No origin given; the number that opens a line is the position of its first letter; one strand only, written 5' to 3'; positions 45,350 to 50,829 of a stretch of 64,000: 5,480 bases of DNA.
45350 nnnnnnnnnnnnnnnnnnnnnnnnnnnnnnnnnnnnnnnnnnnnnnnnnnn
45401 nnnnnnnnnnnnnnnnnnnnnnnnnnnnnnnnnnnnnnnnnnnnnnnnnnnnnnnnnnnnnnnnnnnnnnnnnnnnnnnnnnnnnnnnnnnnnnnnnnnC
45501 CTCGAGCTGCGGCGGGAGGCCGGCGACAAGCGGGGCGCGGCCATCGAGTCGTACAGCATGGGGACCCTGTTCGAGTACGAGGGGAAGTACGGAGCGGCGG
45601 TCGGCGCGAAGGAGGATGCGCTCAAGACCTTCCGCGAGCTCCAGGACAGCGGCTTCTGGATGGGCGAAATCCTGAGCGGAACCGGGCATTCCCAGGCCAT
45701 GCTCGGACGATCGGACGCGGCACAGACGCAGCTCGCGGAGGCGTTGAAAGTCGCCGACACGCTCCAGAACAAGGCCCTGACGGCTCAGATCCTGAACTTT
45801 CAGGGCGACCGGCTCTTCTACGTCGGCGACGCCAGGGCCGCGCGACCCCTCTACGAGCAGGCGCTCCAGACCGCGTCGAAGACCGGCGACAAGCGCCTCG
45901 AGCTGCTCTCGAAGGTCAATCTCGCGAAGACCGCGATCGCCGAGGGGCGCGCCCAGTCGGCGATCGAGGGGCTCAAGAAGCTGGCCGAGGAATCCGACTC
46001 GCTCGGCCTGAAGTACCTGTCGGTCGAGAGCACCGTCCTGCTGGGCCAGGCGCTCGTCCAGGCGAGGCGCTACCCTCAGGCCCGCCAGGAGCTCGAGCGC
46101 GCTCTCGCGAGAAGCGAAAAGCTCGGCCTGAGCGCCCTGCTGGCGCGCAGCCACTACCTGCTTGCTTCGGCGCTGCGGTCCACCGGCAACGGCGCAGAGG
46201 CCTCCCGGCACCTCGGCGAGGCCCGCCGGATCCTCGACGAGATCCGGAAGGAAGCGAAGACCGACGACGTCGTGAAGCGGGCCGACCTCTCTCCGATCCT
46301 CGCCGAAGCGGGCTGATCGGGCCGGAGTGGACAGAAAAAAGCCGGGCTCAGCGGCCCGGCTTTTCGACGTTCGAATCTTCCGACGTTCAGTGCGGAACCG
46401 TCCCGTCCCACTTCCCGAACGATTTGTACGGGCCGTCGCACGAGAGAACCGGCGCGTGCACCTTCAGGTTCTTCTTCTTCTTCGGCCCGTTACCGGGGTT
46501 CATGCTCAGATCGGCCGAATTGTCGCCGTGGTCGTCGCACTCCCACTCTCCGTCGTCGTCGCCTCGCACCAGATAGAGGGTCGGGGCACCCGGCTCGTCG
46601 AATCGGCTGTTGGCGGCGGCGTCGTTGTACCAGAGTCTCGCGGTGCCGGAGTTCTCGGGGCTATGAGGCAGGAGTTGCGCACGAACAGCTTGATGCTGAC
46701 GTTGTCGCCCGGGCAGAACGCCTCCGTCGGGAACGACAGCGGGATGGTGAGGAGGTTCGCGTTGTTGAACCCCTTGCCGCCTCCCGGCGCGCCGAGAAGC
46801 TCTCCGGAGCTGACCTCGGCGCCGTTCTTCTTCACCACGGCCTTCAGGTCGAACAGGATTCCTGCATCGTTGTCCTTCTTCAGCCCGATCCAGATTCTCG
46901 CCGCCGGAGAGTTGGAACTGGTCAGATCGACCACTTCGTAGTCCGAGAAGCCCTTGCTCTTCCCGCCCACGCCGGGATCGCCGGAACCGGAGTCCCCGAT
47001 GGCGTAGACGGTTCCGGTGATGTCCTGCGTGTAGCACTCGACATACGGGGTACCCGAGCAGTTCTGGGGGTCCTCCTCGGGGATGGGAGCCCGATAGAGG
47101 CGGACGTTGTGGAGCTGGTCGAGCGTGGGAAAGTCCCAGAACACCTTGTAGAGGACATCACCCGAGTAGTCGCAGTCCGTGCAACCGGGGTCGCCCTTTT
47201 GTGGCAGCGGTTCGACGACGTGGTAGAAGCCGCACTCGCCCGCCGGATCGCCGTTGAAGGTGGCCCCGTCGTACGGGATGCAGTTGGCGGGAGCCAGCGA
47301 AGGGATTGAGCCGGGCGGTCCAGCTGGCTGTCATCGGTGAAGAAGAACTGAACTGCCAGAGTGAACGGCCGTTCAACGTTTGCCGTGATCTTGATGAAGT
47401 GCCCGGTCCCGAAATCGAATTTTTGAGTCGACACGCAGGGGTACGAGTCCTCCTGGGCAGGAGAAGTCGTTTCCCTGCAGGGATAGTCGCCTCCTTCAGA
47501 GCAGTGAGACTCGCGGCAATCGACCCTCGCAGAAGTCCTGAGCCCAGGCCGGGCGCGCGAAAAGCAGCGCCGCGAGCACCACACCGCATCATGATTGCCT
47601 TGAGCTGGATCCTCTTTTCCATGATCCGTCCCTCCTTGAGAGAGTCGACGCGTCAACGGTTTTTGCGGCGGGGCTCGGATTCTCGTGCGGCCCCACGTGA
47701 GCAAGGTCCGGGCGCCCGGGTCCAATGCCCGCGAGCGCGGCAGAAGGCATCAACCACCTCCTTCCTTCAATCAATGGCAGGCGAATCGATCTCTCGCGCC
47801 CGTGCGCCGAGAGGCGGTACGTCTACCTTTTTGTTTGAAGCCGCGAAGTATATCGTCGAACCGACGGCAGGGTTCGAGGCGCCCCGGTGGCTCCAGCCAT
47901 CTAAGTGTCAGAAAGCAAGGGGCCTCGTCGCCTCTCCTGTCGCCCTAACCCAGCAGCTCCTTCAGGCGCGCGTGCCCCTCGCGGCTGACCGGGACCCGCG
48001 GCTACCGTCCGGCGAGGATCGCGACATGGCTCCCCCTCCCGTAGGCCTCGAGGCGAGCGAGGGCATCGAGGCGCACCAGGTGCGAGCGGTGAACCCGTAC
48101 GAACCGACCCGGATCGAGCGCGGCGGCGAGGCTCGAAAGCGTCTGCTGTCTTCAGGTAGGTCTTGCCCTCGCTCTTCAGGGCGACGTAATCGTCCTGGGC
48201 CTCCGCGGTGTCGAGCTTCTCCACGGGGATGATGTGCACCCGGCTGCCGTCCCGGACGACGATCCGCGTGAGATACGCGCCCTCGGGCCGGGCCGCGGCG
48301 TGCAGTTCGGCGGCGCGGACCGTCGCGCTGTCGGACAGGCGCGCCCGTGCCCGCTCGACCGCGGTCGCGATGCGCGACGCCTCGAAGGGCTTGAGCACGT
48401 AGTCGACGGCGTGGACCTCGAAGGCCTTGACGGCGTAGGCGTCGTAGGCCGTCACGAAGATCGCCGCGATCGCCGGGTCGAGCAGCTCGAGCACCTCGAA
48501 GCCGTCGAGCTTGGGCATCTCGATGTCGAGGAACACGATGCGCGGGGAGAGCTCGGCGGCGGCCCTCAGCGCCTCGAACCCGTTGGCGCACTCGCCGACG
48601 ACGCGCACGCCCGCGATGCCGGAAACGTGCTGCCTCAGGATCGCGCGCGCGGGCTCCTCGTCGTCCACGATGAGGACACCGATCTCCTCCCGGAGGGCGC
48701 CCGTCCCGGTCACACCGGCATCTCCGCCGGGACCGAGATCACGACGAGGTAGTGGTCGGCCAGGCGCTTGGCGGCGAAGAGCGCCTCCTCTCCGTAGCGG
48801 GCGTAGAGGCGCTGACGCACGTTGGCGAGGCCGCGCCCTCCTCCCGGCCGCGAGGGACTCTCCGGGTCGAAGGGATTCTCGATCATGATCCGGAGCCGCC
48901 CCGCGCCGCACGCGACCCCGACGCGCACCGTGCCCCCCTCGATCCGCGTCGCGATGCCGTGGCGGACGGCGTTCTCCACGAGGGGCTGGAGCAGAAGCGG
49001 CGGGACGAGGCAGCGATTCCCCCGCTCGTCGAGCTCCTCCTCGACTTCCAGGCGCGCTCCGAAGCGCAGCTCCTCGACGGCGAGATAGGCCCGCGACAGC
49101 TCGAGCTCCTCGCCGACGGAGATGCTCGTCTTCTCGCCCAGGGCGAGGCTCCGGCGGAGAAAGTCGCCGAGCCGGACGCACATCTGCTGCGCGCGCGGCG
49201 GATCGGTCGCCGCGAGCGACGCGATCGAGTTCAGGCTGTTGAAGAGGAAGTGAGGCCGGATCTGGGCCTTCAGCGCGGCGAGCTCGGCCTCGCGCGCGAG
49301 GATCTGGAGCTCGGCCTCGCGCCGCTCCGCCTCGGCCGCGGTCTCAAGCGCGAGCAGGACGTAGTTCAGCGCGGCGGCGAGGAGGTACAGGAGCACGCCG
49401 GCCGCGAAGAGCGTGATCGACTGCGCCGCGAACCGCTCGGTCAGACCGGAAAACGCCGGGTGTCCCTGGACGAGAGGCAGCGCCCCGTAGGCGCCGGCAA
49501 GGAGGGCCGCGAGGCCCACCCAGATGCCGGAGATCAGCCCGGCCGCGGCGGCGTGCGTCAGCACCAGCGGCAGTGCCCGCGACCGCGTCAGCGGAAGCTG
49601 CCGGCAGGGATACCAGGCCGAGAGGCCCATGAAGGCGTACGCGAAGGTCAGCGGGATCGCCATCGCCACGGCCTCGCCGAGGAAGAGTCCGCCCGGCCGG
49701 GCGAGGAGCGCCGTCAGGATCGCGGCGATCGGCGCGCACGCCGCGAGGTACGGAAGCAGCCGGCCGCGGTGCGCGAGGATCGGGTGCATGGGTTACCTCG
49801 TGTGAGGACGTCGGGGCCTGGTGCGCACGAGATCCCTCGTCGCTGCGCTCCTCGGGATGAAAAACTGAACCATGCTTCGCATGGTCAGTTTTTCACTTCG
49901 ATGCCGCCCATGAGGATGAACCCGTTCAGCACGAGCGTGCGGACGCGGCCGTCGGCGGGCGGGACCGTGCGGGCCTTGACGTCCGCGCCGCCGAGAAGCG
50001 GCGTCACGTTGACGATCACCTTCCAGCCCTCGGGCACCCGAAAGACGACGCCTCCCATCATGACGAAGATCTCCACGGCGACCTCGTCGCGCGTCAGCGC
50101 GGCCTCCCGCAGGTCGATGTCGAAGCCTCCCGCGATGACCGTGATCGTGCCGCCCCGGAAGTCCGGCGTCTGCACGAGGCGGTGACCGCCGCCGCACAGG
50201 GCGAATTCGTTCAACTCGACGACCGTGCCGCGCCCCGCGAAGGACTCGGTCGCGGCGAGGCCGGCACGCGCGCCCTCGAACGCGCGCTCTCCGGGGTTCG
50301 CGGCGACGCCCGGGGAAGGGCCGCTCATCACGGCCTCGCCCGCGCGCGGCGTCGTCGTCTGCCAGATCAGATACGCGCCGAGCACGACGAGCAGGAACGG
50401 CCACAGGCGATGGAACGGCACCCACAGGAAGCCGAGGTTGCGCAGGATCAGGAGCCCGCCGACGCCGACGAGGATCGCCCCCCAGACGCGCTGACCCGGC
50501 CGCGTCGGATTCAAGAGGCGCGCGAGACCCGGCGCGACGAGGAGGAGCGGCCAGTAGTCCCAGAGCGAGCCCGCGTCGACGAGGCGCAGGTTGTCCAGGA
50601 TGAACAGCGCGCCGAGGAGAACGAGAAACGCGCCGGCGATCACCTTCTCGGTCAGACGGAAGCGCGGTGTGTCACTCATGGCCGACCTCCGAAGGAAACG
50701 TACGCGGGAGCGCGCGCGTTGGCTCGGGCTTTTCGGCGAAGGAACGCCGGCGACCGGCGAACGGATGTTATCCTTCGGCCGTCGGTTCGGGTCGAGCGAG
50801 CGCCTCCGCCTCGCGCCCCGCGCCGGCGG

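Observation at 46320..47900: Lower-GC islet with a decayed Cys-rich secreted-protein gene between the Ser/Thr kinase and the LytTR two-component system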

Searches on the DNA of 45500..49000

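Call 66: search_rna_families(source=window, start=45500, end=49000, threshold=evalue, max_evalue=0.1)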
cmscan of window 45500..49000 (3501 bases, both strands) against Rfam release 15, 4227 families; matches with E-value up to 0.1: 0.
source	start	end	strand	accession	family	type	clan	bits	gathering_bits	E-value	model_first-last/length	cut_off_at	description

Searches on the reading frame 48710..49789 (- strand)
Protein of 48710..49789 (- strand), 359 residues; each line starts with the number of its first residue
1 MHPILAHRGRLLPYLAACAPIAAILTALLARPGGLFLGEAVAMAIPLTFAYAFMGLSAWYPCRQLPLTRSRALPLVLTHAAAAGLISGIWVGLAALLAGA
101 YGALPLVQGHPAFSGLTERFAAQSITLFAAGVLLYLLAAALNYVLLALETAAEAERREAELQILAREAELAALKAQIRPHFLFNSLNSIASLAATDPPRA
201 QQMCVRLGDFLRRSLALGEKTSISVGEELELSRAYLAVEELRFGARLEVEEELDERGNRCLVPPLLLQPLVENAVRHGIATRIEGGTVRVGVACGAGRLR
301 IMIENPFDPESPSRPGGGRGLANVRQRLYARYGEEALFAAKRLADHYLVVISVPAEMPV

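Call 14: find_encoding_contigs(protein=window:48710-49789:-, flank=10000, max_places=4)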
Protein window:48710-49789:- (359 aa): no gene with exactly this product is on record in the collection.

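Call 51: search_protein_families(library=pfam, max_evalue=0.001, proteins=[window:48710-49789:-])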
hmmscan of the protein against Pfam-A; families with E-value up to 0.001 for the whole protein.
window:48710-49789:- (359 aa): 1 family
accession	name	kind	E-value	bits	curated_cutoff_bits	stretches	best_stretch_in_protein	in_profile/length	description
PF06580.19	His_kinase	-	1.3e-24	86.7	25.2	1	168-247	1-81/81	Histidine kinase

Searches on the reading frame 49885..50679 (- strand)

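Call 51: search_protein_families(library=pfam, max_evalue=0.001, proteins=[window:49885-50679:-])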
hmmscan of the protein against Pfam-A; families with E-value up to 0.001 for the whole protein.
window:49885-50679:- (264 aa): 3 families
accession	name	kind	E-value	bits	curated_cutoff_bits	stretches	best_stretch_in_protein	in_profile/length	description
PF18917.5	LiaI-LiaF-like_TM1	-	4.6e-19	68.7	27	2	14-53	2-40/42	LiaI-LiaF-like transmembrane region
PF22570.1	LiaF-TM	-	3.1e-16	60.4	27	2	15-58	2-45/98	LiaF transmembrane domain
PF09922.15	LiaF-like_C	-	8.3e-06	26.1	29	1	174-236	14-76/114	Cell wall-active antibiotics response LiaF, C-terminal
